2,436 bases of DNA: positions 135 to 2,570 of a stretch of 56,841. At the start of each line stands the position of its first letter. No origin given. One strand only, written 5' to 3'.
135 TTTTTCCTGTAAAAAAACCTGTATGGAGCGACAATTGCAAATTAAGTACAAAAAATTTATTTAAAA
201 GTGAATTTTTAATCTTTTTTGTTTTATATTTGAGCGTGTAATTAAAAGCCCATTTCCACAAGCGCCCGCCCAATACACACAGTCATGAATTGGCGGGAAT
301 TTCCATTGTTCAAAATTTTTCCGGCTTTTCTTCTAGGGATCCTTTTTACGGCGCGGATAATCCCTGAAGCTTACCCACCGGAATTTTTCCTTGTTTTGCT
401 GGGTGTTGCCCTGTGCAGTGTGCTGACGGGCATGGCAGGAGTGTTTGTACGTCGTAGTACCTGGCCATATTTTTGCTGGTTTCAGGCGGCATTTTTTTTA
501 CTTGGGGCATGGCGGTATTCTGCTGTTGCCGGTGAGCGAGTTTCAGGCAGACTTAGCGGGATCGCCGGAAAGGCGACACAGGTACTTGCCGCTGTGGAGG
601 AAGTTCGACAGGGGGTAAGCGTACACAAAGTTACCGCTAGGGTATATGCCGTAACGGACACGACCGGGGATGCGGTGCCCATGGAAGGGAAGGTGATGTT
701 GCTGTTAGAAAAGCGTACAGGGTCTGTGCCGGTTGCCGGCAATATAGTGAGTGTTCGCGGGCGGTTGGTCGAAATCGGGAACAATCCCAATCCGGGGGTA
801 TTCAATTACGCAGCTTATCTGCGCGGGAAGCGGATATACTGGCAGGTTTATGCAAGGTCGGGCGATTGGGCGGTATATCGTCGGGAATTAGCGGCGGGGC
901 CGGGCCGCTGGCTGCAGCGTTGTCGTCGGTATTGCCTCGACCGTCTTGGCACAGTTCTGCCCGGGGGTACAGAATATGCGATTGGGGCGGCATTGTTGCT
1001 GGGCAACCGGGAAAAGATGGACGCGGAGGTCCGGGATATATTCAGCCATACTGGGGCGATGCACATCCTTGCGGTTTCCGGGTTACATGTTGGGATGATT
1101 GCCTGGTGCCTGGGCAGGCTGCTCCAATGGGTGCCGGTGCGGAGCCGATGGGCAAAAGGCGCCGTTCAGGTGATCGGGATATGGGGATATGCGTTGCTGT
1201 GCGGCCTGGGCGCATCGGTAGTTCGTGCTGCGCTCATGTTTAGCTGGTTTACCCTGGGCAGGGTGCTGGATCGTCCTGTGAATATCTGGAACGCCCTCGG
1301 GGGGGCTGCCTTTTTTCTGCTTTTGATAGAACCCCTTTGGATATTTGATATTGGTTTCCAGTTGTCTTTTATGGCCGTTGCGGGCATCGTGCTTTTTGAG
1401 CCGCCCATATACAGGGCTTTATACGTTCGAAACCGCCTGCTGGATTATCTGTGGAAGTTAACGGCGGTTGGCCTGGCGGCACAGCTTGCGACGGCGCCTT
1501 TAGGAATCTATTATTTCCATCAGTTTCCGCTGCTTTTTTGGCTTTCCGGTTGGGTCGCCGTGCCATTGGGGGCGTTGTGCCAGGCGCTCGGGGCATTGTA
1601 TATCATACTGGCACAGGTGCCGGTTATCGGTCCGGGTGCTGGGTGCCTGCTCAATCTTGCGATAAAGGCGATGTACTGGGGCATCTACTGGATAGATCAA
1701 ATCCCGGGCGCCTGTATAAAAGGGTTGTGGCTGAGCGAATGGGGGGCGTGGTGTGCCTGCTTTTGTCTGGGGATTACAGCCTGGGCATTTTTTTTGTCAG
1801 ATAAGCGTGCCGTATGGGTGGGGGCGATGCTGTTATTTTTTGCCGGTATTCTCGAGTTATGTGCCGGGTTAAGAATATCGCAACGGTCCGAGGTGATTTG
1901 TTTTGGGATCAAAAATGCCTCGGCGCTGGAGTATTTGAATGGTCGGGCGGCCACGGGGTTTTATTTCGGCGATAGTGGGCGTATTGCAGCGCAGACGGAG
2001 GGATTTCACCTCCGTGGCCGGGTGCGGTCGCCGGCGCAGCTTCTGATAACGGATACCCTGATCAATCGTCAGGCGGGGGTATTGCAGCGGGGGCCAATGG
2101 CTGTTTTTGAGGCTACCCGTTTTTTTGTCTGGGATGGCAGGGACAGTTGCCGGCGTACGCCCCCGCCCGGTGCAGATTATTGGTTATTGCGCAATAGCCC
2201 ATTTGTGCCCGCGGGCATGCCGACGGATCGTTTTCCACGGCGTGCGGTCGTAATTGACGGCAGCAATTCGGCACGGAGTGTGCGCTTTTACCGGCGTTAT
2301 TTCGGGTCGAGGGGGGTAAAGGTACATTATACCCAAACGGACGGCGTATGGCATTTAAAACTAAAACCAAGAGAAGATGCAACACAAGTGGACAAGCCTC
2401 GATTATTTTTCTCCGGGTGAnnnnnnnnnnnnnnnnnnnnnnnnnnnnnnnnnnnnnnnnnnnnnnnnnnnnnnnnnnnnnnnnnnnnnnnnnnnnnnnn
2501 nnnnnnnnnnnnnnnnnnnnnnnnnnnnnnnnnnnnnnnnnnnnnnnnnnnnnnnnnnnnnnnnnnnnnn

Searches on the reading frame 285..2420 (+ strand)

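Call 18: search_protein_families(library=pfam, proteins=[window:285-2420:+], max_evalue=0.0001)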
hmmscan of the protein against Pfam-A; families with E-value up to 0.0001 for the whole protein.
window:285-2420:+ (711 aa): 2 families
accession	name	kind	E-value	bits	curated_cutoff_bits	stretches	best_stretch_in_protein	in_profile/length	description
PF03772.21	Competence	-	3.2e-57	194.4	23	1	237-504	1-266/270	Competence protein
PF13567.11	DUF4131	-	7.1e-19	68.5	31.6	1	35-194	6-163/165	Domain of unknown function (DUF4131)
